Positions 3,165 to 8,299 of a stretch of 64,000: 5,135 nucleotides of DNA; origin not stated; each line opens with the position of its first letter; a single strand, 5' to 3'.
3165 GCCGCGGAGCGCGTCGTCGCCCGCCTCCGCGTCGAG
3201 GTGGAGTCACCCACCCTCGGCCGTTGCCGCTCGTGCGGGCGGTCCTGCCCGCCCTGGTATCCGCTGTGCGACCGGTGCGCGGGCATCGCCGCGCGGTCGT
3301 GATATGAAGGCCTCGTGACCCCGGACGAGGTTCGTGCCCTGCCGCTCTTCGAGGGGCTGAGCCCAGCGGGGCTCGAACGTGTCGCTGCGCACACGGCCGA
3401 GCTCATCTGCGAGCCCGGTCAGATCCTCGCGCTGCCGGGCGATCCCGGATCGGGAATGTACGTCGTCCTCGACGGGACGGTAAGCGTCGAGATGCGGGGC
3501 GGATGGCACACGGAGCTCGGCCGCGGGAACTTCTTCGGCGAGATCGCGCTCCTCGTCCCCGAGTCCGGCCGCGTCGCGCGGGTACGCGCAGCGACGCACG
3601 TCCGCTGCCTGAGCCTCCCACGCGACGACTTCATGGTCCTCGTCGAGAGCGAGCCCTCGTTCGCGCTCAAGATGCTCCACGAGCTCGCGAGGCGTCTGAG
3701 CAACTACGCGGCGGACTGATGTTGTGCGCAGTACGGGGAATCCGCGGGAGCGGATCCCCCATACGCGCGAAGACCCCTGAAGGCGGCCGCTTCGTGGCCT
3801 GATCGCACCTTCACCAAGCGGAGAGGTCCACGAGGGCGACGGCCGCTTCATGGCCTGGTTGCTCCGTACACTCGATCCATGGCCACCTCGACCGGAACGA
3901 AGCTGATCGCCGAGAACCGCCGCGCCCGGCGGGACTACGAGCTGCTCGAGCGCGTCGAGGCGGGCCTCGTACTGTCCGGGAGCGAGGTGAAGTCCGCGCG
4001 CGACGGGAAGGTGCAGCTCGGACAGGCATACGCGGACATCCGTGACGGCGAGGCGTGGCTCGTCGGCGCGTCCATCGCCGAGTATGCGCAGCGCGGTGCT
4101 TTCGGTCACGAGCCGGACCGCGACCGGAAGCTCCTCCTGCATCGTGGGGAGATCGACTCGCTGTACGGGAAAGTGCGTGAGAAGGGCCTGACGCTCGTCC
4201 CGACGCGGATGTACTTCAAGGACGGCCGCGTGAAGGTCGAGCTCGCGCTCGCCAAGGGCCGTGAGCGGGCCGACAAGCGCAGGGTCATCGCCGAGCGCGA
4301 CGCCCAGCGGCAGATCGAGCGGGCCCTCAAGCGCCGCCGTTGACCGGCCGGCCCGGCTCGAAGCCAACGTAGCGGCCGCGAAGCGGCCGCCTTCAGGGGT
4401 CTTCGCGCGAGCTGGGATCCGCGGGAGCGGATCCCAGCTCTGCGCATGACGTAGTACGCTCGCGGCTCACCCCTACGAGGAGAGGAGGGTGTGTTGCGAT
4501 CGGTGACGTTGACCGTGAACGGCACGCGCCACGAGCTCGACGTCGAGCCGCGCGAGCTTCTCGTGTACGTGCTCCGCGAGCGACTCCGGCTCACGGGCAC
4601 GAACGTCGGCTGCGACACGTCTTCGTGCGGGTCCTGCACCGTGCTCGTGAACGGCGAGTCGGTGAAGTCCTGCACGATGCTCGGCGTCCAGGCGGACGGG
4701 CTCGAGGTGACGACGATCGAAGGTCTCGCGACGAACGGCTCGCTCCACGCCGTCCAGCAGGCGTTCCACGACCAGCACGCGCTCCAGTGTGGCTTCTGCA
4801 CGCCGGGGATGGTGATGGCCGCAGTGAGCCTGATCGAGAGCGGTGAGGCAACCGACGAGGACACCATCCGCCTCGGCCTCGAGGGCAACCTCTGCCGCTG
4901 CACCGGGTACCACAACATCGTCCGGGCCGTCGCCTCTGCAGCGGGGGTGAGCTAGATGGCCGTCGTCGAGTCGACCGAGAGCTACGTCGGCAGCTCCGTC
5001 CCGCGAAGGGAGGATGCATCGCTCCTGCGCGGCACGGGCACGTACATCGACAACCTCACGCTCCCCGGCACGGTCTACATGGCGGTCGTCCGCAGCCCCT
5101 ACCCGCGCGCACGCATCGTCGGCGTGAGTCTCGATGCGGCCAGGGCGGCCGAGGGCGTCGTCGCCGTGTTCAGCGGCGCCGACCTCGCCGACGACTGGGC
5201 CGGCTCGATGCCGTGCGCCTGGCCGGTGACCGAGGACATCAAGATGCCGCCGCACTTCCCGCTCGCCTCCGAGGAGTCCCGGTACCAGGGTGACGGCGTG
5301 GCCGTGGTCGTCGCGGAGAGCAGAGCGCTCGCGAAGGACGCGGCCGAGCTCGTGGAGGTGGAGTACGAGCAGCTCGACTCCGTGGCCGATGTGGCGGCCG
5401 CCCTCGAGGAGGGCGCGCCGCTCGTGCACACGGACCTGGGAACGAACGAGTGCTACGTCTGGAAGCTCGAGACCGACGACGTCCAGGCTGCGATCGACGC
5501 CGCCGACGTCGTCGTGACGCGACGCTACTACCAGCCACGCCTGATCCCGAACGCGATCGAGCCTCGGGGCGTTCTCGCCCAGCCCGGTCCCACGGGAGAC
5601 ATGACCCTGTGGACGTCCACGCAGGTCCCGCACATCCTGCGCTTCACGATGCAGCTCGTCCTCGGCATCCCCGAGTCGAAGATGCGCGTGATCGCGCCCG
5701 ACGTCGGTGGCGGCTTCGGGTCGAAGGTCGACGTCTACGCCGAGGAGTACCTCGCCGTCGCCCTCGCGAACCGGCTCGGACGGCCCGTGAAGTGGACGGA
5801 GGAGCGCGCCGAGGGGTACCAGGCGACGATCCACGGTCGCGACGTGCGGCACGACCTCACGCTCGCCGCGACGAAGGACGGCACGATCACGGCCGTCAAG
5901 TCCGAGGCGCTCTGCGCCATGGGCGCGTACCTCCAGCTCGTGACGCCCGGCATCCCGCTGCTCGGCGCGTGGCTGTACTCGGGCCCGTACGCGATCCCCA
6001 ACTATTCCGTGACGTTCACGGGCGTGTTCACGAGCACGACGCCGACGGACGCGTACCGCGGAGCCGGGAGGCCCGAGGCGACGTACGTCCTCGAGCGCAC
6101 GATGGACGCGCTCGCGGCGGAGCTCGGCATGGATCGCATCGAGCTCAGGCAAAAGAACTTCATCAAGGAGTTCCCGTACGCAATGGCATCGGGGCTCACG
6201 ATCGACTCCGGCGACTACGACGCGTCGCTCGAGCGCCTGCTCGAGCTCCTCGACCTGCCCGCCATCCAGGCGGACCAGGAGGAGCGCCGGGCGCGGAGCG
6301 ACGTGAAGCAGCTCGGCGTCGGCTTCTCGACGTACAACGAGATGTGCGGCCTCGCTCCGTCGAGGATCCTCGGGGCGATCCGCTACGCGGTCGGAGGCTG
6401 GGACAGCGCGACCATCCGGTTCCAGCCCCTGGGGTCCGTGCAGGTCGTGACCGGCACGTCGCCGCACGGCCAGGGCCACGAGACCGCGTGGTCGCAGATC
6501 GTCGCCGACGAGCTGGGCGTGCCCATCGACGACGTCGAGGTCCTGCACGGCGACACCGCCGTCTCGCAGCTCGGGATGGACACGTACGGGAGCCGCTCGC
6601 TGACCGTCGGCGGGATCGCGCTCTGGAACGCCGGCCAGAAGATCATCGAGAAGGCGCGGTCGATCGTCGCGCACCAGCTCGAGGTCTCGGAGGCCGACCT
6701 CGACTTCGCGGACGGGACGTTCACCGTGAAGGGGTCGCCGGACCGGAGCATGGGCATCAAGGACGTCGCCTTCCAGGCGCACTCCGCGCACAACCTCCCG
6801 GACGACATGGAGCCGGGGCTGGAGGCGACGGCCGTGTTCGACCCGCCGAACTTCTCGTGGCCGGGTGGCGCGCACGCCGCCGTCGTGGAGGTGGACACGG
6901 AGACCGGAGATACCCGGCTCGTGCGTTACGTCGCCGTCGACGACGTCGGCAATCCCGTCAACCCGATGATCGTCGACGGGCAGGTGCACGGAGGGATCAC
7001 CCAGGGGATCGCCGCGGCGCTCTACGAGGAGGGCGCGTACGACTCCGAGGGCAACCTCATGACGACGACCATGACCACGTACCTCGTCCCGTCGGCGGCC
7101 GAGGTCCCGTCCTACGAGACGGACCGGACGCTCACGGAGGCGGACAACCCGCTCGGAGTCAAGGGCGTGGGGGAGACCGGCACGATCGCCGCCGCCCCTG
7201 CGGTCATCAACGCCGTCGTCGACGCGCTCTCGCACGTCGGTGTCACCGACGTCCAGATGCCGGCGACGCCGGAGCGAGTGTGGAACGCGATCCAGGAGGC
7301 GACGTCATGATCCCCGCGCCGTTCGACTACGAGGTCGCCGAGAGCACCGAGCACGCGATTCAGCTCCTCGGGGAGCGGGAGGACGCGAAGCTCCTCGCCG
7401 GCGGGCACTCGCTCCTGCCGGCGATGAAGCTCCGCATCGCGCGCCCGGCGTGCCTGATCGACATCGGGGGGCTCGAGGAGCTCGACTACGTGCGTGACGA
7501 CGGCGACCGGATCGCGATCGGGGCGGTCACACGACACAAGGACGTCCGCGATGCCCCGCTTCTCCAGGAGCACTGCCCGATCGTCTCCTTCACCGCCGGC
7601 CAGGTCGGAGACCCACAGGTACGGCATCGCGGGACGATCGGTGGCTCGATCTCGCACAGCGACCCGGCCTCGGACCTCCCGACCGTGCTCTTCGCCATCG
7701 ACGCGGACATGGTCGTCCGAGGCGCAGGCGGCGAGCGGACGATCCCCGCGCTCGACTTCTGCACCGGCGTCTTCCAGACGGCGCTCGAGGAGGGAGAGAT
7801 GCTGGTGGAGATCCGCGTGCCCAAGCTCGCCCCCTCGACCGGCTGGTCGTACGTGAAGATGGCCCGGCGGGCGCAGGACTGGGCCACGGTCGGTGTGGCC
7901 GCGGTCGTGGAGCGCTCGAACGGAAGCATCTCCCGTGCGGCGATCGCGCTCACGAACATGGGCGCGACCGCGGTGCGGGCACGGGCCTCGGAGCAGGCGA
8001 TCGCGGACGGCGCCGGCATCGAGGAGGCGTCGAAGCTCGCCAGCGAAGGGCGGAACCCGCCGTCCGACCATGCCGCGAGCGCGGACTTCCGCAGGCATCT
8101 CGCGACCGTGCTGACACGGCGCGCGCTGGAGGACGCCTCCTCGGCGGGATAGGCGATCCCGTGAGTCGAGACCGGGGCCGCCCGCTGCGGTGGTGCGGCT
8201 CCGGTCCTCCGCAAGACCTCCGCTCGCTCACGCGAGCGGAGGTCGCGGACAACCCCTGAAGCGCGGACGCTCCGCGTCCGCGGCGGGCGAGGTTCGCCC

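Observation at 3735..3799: Dispersed 'hairpin - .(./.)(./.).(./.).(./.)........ - hairpin' element, at least 8 copies in 64 kb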

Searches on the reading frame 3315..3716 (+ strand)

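Call 54: search_protein_families(library=pfam, proteins=[window:3315-3716:+], max_evalue=0.001)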
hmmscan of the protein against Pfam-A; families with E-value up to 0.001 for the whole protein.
window:3315-3716:+ (134 aa): 1 family
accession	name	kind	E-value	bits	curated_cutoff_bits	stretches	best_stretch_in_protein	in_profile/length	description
PF00027.35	cNMP_binding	-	5.4e-17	62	27.5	1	33-112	5-88/89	Cyclic nucleotide-binding domain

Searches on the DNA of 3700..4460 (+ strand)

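Call 19: search_rna_families(source=window, start=3700, end=4460, threshold=evalue, max_evalue=10, show_alignments=2)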
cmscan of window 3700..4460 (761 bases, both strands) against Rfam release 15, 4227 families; matches with E-value up to 10: 5.
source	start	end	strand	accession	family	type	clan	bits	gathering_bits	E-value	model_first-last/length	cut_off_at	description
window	4383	4446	+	RF00435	ROSE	Cis-reg; thermoregulator;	-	18.4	45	3.8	1-94/94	no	Repression of heat shock gene expression (ROSE) element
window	4367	4398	+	RF01333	CRISPR-DR20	Gene; CRISPR;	-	16.3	42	2.5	1-36/36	no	CRISPR RNA direct repeat element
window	4282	4311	-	RF01340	CRISPR-DR29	Gene; CRISPR;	-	14.4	39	7.6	1-37/37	no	CRISPR RNA direct repeat element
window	3813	3870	-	RF00382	DnaX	Cis-reg; frameshift_element;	-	12.8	35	5.1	1-65/65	no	DnaX ribosomal frameshifting element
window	4397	4420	+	RF02353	BjrC68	Gene; sRNA;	-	10.9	39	8.9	49-72/82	no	Bradyrhizobiaceae sRNA BjrC68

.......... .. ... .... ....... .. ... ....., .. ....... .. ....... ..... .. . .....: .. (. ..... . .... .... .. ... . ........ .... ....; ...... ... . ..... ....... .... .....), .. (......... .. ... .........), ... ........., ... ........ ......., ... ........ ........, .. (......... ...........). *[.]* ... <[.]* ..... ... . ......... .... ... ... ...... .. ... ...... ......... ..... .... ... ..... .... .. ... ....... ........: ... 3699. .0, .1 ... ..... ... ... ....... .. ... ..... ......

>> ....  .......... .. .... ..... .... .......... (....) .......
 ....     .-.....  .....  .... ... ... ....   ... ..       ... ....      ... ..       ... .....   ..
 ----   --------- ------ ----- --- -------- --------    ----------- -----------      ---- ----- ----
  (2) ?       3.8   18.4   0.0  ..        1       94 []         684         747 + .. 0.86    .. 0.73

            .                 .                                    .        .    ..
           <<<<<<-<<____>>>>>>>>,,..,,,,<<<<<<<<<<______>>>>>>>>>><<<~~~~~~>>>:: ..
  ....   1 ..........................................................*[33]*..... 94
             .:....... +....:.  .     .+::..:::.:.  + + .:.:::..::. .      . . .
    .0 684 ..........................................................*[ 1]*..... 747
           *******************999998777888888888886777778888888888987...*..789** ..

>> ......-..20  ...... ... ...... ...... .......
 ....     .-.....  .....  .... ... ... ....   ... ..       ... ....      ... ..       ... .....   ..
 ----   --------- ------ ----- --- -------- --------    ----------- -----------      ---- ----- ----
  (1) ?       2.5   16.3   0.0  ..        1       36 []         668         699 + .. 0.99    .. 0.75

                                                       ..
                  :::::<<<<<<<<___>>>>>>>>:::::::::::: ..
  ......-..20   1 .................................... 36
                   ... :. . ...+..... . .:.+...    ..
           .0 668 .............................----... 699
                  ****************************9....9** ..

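Call 29: build_rna_model(alignment_id=A2, structure=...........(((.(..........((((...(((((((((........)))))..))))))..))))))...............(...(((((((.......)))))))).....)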
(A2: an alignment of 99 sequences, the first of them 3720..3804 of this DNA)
Model R1 built from alignment A2 (99 sequences, 117 columns); structure: as given.
model positions 84; base pairs 25; branch points 1; effective number of sequences 3.37; information 0.676 bits per position. Calibrated on 0.2 Mb of random sequence (short: E-values are rough).
structure used (alignment columns):
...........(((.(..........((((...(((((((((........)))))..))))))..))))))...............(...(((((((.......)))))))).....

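Call 45: search_with_rna_model(model_id=R1, sources=[L120, L121, L122, L123, L124, L125, L126, L127, L128, L129, L130, L131, L132, L133, L134, L135, L136, L137, L138, L139, L140, L141, L142, L143, L144, L145, L146, L147, L148, L149, L150, L151, L152, L153, L154, L155, L156, L157, L158, L159, L160, L161, L162, L163, L164, L165, L166, L167, L168, L169, L170, L171, L172, L173, L174, L175, L176, L177, L178, L179, L180, L181, L182, L183, L184, L185, L186, L187, L188, L189, L190, L191, L192, L193, L194, L195, L196, L197, L198, L199], max_evalue=0.01)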
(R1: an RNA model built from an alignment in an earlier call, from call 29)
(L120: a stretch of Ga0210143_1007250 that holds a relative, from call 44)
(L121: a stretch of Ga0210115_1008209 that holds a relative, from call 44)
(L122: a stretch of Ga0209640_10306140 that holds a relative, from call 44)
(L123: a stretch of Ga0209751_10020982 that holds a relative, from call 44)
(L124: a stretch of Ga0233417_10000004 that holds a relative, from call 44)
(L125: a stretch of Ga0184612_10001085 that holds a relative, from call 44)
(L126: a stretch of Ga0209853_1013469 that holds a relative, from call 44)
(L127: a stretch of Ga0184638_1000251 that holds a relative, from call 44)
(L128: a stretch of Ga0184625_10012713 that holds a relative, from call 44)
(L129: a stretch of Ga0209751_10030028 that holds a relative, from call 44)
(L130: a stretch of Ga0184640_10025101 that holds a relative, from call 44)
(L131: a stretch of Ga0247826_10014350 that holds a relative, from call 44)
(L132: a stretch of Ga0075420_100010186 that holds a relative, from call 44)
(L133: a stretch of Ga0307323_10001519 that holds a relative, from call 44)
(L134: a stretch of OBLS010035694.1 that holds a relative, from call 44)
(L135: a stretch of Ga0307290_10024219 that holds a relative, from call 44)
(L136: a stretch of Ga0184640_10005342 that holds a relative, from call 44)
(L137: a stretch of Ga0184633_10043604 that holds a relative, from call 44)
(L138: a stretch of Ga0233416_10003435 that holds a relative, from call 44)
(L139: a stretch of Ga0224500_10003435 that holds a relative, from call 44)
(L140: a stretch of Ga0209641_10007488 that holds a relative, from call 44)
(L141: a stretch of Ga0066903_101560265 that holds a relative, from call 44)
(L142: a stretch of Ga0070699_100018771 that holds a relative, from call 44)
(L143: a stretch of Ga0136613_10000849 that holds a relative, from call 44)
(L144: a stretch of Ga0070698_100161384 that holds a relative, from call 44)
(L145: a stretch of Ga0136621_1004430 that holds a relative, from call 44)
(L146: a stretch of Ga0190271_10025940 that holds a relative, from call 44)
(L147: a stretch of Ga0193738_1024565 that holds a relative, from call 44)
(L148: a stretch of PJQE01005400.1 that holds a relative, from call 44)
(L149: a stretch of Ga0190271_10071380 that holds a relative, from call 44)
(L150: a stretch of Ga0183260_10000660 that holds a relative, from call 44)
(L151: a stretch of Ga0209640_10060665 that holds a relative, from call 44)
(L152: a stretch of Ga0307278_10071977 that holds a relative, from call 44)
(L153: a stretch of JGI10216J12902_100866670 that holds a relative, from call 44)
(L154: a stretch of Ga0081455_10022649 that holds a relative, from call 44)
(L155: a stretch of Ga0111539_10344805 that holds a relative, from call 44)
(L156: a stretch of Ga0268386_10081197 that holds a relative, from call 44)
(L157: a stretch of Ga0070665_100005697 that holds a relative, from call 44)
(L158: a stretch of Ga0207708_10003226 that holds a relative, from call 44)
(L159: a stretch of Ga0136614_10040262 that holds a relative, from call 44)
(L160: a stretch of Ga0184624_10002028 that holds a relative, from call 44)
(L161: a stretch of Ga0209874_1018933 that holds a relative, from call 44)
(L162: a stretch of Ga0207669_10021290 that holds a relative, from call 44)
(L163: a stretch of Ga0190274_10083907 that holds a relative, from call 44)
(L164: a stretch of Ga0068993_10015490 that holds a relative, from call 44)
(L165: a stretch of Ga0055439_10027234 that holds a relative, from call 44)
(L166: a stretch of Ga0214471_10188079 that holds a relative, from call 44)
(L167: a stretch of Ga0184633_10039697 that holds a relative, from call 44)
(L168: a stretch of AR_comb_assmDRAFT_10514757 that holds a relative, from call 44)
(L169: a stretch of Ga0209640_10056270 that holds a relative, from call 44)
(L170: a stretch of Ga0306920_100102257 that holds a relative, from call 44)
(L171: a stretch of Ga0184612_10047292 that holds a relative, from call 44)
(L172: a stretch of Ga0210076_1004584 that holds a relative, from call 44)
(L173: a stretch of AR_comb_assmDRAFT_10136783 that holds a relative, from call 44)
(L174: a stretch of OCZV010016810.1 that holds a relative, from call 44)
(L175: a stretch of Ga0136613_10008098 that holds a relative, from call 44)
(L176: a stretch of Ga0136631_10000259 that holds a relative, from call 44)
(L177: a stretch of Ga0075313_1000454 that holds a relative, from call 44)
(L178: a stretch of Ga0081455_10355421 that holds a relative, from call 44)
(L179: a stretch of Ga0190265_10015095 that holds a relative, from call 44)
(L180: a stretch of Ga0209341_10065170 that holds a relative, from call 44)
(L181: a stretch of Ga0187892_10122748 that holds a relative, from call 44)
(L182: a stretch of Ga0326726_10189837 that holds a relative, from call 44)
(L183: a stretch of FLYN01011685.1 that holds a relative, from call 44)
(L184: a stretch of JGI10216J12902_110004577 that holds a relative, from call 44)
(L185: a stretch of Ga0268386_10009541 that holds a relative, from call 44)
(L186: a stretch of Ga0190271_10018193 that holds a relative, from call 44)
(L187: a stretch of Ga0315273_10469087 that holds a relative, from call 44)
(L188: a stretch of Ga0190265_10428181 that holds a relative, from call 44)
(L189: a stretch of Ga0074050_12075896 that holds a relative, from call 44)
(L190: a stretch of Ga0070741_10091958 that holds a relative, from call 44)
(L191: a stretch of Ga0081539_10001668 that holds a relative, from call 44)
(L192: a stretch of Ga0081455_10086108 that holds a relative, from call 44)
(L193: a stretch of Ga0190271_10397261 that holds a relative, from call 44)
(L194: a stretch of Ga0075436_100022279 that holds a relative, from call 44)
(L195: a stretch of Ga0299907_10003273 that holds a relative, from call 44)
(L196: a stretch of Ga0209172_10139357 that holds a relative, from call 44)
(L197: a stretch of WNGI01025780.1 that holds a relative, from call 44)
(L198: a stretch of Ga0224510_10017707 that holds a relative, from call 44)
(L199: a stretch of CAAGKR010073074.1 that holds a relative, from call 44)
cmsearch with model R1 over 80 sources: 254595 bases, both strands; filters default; matches with E-value up to 0.01: 25.
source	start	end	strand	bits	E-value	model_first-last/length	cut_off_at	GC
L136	31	114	-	88.2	2.6e-18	1-84/84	no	0.64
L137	1402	1485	-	88.2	2.6e-18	1-84/84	no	0.64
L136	138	220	-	87.7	3.5e-18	1-84/84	no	0.7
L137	1509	1591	-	87.7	3.5e-18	1-84/84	no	0.7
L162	1231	1317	+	78.3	5.3e-16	1-84/84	no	0.67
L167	506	591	-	77.3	8.9e-16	1-84/84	no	0.7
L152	893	979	+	74.8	3.2e-15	1-84/84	no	0.69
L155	511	596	+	72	1.5e-14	1-84/84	no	0.63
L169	1904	1989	-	69.2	6.6e-14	1-84/84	no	0.67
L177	2166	2250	+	66.8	2.3e-13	1-84/84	no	0.62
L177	2969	3052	-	66.1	3.3e-13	1-84/84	no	0.69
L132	2987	3071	-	62.6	2.1e-12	1-84/84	no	0.73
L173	879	961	+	55.6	8.8e-11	1-84/84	no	0.63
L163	1201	1281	+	47.8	5.6e-09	1-84/84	no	0.69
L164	1068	1153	+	35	4.7e-06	1-84/84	no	0.7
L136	166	244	+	33.6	1e-05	1-84/84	no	0.67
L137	1537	1615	+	33.6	1e-05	1-84/84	no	0.67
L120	1623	1674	-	30.5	5.3e-05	1-84/84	no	0.75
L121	718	769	-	30.5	5.3e-05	1-84/84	no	0.75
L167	534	615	+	24.6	0.0012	1-84/84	no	0.73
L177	2997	3050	+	22.6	0.0034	1-84/84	no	0.72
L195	3588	3671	+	22.4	0.0038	1-84/84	no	0.76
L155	511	567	-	21.7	0.0055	1-84/84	no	0.58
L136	59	114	+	21.7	0.0056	1-84/84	no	0.57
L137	1430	1485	+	21.7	0.0056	1-84/84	no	0.57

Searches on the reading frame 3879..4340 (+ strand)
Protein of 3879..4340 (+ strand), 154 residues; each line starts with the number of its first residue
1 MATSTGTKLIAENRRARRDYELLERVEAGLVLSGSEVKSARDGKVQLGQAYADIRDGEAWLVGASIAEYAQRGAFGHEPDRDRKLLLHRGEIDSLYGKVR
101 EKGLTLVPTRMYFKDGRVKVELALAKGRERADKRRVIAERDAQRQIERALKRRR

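Call 44: find_related_loci(query=window:3879-4340:+, collection=metagenome_contigs, flank=2500)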
Query window:3879-4340:+ (154 aa) in metagenome_contigs; peptide patterns used: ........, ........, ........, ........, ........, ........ (x = any residue, [..] = any of these).
600 stretches matched a pattern (row limit reached: there are more); 372 encode a relative of the query (tblastn E <= 1e-3); the best 80 are kept; 80 distinct loci.
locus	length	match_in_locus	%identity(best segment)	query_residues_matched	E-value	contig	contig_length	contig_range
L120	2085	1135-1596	97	1-154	6e-100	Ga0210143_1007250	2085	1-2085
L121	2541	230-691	97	1-154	1e-98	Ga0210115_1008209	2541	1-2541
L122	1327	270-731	92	1-154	3e-98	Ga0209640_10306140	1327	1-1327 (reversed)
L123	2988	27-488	92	1-154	2e-89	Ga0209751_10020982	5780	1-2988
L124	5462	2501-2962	90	1-154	2e-88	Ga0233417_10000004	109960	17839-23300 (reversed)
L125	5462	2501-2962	89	1-154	1e-87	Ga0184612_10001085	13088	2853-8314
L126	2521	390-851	90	1-154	4e-90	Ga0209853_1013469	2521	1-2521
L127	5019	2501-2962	89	1-154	1e-87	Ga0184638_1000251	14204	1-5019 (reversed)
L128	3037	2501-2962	88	1-154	7e-88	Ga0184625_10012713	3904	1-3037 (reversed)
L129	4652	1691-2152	90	1-154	2e-87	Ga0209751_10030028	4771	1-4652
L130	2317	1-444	94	7-154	3e-90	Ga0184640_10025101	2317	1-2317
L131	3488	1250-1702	92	1-151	6e-88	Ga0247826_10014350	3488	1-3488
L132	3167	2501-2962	88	1-154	3e-87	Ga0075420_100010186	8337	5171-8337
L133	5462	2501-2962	86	1-154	4e-87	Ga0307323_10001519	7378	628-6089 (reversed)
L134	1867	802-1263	86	1-154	3e-91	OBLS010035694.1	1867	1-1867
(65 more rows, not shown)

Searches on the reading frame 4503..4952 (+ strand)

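Call 54: search_protein_families(library=pfam, proteins=[window:4503-4952:+], max_evalue=0.001)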
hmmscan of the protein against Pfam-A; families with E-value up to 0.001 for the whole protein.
window:4503-4952:+ (150 aa): 3 families
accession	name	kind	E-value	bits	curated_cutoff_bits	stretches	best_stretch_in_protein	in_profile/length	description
PF01799.25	Fer2_2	-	3.8e-32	110.7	30.3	1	71-143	1-74/75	[2Fe-2S] binding domain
PF00111.32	Fer2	-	6.8e-08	32.8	21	1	4-57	2-55/77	2Fe-2S iron-sulfur cluster binding domain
PF13085.11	Fer2_3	-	0.00011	22.6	27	1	35-73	50-87/107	2Fe-2S iron-sulfur cluster binding domain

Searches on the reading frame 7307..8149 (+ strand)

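Call 54: search_protein_families(library=pfam, proteins=[window:7307-8149:+], max_evalue=0.001)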
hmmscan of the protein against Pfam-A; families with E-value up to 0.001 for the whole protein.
window:7307-8149:+ (281 aa): 2 families
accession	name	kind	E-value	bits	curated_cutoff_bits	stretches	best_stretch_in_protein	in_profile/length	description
PF00941.27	FAD_binding_5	-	7.4e-50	169.5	27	1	5-173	2-169/170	FAD binding domain in molybdopterin dehydrogenase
PF03450.22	CO_deh_flav_C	-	1.6e-19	70.4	25.5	1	181-276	2-101/102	CO dehydrogenase flavoprotein C-terminal domain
